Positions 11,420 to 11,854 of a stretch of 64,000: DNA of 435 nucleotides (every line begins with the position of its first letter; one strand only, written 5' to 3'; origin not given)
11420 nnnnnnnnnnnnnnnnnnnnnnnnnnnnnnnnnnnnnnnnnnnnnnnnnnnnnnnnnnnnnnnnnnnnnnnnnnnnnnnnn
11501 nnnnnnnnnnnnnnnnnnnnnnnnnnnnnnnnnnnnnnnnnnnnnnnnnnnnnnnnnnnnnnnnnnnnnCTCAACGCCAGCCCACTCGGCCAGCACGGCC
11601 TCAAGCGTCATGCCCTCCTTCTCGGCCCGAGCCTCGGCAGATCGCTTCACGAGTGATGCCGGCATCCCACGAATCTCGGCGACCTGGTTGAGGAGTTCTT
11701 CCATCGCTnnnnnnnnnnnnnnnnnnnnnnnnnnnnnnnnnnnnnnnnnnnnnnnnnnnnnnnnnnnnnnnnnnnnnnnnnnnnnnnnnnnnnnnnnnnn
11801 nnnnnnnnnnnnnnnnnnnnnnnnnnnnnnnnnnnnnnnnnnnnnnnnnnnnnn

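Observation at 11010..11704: ~45-aa cytoplasmic repeat shared by two different respiratory proteins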

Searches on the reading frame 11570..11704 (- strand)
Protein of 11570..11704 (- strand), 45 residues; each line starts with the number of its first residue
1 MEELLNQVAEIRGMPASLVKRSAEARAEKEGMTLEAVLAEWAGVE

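Call 8: find_homologous_proteins(query=A1, max_evalue=0.01)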
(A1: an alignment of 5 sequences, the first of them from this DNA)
Query A1 (5 sequences) (45 aa, profile of the alignment): 6 proteins with E <= 0.01 among 19 candidates.
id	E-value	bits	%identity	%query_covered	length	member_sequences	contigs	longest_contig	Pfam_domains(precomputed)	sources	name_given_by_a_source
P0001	9.0e-19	85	71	100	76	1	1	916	-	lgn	-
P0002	3.7e-8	51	55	69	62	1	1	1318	-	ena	-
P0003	1.7e-7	49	47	67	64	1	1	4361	-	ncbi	ncbi:MAG: hypothetical protein ABFR95_10105, partial [Actinomycetota bacterium]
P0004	1.7e-7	49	55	69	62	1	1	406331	-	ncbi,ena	-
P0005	3.1e-7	48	53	67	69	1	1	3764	-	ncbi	ncbi:MAG: hypothetical protein WBZ40_01865, partial [Acidimicrobiia bacterium]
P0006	2.6e-5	42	57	67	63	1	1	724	-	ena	-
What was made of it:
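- Tried and rejected: Word-indexed homologue search with the module profile found only 6 fragments (call 8).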

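Call 13: find_encoding_contigs(protein=P0004, flank=10000, max_places=3)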
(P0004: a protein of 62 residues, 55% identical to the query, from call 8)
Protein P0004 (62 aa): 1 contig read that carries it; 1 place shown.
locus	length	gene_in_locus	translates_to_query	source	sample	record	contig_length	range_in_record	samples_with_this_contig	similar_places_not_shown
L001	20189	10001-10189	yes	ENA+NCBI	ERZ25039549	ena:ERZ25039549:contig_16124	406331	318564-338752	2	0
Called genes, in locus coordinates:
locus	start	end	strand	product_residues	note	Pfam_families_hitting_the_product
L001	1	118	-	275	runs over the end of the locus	PF13424:TPR_12 (faint), PF13432:TPR_16 (faint), PF07719:TPR_2 (faint), PF00196:GerE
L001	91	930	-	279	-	-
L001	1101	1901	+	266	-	-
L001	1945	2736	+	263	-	PF26351:DUF8091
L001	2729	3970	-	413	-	PF01266:DAO (faint), PF01494:FAD_binding_3, PF07992:Pyr_redox_2 (weak)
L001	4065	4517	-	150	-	PF01575:MaoC_dehydratas, PF13452:FAS1_DH_region (weak)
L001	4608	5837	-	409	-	PF00034:Cytochrom_C (weak), PF13442:Cytochrome_CBB3 (weak)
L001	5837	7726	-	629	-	PF00115:COX1, PF02433:FixO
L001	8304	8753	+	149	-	-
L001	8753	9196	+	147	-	PF13187:Fer4_9 (faint), PF14697:Fer4_21 (faint), PF13484:Fer4_16 (faint), PF12797:Fer4_2 (faint), PF12837:Fer4_6 (faint), PF13237:Fer4_10 (faint), PF12838:Fer4_7, PF00037:Fer4 (weak), +1 more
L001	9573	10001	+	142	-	PF00033:Cytochrome_B, PF13631:Cytochrom_B_N_2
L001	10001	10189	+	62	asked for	-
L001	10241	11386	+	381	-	-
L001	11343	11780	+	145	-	-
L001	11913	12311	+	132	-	-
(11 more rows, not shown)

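Call 21: search_protein_representatives(alignment_id=A2)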
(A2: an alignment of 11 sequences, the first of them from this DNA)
Query: 11 sequences, 43 profile positions. Proteins with E-value up to 0.001 (for the whole library): 402; up to 1e-10: 106; up to 1e-30: 19. The best 150 are listed.
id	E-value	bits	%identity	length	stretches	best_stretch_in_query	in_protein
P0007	5.9e-68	240.4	-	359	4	1-43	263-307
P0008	1.6e-67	238.9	-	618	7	5-41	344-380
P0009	5.4e-59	211.7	-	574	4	1-43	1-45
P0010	4.1e-58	208.9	-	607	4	1-43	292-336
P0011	2.7e-52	190.2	-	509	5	3-40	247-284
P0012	2.8e-48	177.4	-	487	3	1-43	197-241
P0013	5.9e-48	176.4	-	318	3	1-43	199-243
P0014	1.8e-47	174.8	-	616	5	3-42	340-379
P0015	4.9e-44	163.8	-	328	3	1-43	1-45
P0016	4.8e-42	157.4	-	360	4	3-40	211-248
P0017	6.2e-40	150.7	-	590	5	1-41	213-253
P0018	7.7e-40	150.4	-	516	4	6-41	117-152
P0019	2.9e-35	135.7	-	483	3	3-43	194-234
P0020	5.3e-34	131.7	-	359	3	11-42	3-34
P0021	6.3e-34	131.4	-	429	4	5-42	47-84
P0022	2.4e-33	129.6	-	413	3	6-41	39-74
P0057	7.8e-19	83.1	-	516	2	3-41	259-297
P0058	8.1e-19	83.1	-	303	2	3-40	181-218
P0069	2.3e-15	72.0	-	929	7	21-41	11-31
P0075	3.8e-13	65.0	-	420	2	2-41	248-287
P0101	5.1e-11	58.1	-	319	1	1-43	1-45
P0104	7.6e-11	57.6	-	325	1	11-43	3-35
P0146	4.9e-09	51.8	-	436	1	2-42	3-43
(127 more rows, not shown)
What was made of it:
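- There are 402 clusters among 1.84e9 representatives (call 21).
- Tried and rejected: The exhaustive profile search (call 21) was needed.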

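Call 25: search_protein_families(library=pfam, proteins=[P0057, P0146, P0101, P0104, P0069, P0007, P0058, P0008, P0022, P0075], max_evalue=0.01)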
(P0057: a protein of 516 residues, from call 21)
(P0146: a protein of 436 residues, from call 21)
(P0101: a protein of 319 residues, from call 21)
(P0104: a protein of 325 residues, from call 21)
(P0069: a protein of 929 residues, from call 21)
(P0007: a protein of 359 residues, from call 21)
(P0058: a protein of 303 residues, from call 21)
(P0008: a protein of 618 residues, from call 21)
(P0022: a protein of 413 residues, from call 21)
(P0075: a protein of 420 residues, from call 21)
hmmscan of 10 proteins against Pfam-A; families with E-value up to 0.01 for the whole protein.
P0057 (516 aa): 0 families

P0146 (436 aa): 0 families

P0101 (319 aa): 2 families
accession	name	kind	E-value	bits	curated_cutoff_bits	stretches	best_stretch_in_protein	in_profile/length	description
PF07244.20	POTRA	-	0.0012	19.9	21.3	1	224-256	2-34/79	Surface antigen variable number repeat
PF15394.11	DUF4616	-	0.0031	17.1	27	1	49-126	116-191/524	Domain of unknown function (DUF4616)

P0104 (325 aa): 0 families

P0069 (929 aa): 2 families
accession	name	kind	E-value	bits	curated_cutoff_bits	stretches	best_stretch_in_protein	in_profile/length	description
PF13938.11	DUF4213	-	1.7e-13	51.1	23.5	0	99-161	33-71/75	Putative heavy-metal chelation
PF25392.1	MS_channel_TM1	-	4.9e-05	23.7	27.1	0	258-294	5-41/79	Mechanosensitive ion channel, transmembrane helix 1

P0007 (359 aa): 0 families

P0058 (303 aa): 0 families

P0008 (618 aa): 1 family
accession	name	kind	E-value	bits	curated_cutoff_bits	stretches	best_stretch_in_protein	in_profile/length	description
PF11647.13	MLD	-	0.0095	16.5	35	0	293-316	8-31/81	Membrane Localization Domain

P0022 (413 aa): 1 family
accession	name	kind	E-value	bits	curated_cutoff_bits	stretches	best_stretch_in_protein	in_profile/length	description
PF01187.23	MIF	-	3.1e-05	24.7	22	0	41-75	10-44/114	Macrophage migration inhibitory factor (MIF)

P0075 (420 aa): 1 family
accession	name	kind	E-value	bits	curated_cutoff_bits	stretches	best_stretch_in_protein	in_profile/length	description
PF02433.20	FixO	-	7.9e-05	22.7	29.6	1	120-174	16-74/219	Cytochrome C oxidase, mono-heme subunit/FixO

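Call 30: search_solved_structures(query=A2, max_evalue=10, show_alignments=3)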
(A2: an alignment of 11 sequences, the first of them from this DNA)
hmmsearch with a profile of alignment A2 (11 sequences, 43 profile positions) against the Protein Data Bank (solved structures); distinct sequences matched with E-value up to 10: 4.
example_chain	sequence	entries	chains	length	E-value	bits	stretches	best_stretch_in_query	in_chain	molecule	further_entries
4htl_A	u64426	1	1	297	0.38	13.7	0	25-40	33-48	Beta-glucoside kinase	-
8vx3_A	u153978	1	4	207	0.66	12.9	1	13-38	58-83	SaSAS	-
2z1n_A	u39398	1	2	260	0.72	12.8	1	18-40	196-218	dehydrogenase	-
7bhi_A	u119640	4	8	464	1.6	11.7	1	7-23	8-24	Conserved protein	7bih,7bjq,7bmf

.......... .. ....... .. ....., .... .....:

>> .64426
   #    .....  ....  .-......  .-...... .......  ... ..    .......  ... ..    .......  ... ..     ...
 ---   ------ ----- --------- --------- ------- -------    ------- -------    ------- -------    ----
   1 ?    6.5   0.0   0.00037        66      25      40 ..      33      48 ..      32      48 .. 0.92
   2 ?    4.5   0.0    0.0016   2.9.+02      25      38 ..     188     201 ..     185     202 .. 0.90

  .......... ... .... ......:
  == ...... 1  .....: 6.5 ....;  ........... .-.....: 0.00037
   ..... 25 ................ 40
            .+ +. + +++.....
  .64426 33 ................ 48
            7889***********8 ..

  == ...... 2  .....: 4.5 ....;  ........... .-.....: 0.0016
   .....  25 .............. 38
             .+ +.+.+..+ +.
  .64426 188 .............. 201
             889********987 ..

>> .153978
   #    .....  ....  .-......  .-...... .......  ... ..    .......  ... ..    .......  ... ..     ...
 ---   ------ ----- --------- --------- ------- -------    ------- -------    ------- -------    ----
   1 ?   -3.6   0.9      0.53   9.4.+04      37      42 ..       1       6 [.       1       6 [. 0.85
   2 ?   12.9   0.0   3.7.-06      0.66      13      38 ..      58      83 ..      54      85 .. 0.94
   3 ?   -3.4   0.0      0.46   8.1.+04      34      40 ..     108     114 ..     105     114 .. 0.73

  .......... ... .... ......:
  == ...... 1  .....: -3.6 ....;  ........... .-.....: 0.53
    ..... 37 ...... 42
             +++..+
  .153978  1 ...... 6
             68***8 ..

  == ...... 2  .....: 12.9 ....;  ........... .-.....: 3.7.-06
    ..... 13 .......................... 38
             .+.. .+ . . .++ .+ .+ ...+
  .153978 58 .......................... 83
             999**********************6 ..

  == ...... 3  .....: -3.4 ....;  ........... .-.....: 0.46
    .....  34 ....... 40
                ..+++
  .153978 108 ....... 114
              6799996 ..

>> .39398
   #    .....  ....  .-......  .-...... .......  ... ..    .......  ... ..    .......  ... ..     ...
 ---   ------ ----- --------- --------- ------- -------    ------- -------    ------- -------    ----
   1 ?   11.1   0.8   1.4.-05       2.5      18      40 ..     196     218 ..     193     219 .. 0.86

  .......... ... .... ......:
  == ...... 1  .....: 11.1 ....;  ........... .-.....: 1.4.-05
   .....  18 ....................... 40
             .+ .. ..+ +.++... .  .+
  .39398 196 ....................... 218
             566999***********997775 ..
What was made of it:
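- Tried and rejected: PDB sequence search with the module profile gave no hit better than E=0.38 (call 30).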

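Call 32: predict_structure(alignment_id=A2)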
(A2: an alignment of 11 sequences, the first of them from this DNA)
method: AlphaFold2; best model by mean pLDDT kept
length: 45 residues; sequences in the alignment: 11
mean_pLDDT: 95.1   pTM: 0.71
mean pLDDT of the five models: 95.1, 94.1, 93.7, 93.5, 92.0
residues with pLDDT >= 90: 42; 70-90: 2; 50-70: 1; < 50: 0
segments of 3 or more residues with pLDDT < 50: none
pLDDT, mean of each block of 10 residues (from residue 1): 95 96 97 96 87
secondary structure, 60 per line:
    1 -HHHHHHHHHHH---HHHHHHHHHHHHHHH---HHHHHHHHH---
elements in order: H2-12 H16-30 H34-42
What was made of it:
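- On Genuine protein repeat/domain (versus compositional similarity): AlphaFold2 pLDDT 95.1 and pTM 0.71 for one module (call 32).
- One module gives pLDDT 95.1 and three helices (call 32). The fold prediction is confident (call 32).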

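Call 40: search_protein_families(library=pfam, proteins=[window:11570-11704:-], max_evalue=10)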
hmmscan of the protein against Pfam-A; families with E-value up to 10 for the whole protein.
seq(45 aa): 0 families

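Call 58: fold_search(model_id=the predicted structure, library=pdb)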
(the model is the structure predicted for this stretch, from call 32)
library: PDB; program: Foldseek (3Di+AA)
matches with E <= 10: 48; with E <= 0.001: 0
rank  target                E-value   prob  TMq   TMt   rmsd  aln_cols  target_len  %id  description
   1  9gvf                  1.7e+00  0.89  0.80  0.18   3.4        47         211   21  Crystal structure of a computationally designed protein (released 2025-10-08)
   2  8s6p                  1.7e+00  0.89  0.79  0.18   3.5        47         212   21  Crystal structure of a computationally designed protein bound to a Ru-containing cofactor (released 2025-05-28)
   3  4yxx                  1.8e+00  0.87  0.79  0.18   3.5        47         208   21  Computationally designed left-handed alpha/alpha toroid with 6 repeats (released 2015-12-16)
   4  4yy5_A                2.6e+00  0.28  0.52  0.28   3.5        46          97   26  Computationally designed left-handed alpha/alpha toroid with 3 repeats in space group P43212 (released 2015-12-16)
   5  9h3c                  2.8e+00  0.57  0.73  0.17   4.1        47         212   23  De novo designed alpha helical toroidal protein with a Ru-cofactor (released 2025-10-22)
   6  8c3w                  3.0e+00  0.69  0.77  0.18   3.6        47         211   21  Crystal structure of a computationally designed heme binding protein, dnHEM1 (released 2023-07-05)
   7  4yxz                  3.0e+00  0.11  0.40  0.10   5.1        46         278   22  Computationally designed left-handed alpha/alpha toroid with 9 repeats (released 2015-12-16)
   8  1sd5                  3.9e+00  0.60  0.73  0.20   1.4        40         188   15  Crystal structure of Rv1626 (released 2004-09-21)
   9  4yxy_A                3.9e+00  0.15  0.43  0.25   2.6        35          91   26  Computationally designed left-handed alpha/alpha toroid with 9 repeats; two linked rings of 12 repeats each structure (released 2015-12-16)
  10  7bqm_MODEL_1_A        4.1e+00  0.23  0.56  0.29   3.6        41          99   27  Solution NMR structure of fold-0 Chantal; de novo designed protein with an asymmetric all-alpha topology (released 2021-04-07)
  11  4yy2_C                4.4e+00  0.16  0.50  0.27   3.6        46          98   26  Computationally designed left-handed alpha/alpha toroid with 3 repeats in space group P212121 (released 2015-12-16)
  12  4yy2_A                4.4e+00  0.16  0.50  0.27   3.7        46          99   26  Computationally designed left-handed alpha/alpha toroid with 3 repeats in space group P212121 (released 2015-12-16)
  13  8etq                  5.0e+00  0.12  0.43  0.08   6.8        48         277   19  Designed pentafoil knot protein folded into a trefoil knot (released 2023-10-25)
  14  6wsh_A                5.7e+00  0.44  0.73  0.20   1.4        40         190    2  Crystal structure of EutV from Enterococcus faecalis (released 2021-05-05)
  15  7edx_R                5.7e+00  0.06  0.33  0.11   5.4        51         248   14  p53-bound TFIID-based core PIC on HDM2 promoter (released 2021-05-05)
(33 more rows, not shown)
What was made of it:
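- On ANTAR (PF03861): Foldseek E = 3.9-8.3 with TM 0.66-0.73 (call 58).
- Foldseek gave TM 0.73 and rmsd 1.4 A over 40 residues (call 58).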

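Call 67: find_encoding_contigs(protein=P0008, flank=10000, max_places=2)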
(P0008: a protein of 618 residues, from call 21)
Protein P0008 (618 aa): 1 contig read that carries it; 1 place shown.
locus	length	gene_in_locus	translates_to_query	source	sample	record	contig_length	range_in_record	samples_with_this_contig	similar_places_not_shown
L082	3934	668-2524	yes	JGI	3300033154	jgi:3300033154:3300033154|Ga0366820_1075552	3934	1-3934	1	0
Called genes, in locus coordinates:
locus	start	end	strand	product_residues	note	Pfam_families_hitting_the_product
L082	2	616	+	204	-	?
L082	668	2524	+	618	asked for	-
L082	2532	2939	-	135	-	PF00072:Response_reg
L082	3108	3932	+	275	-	?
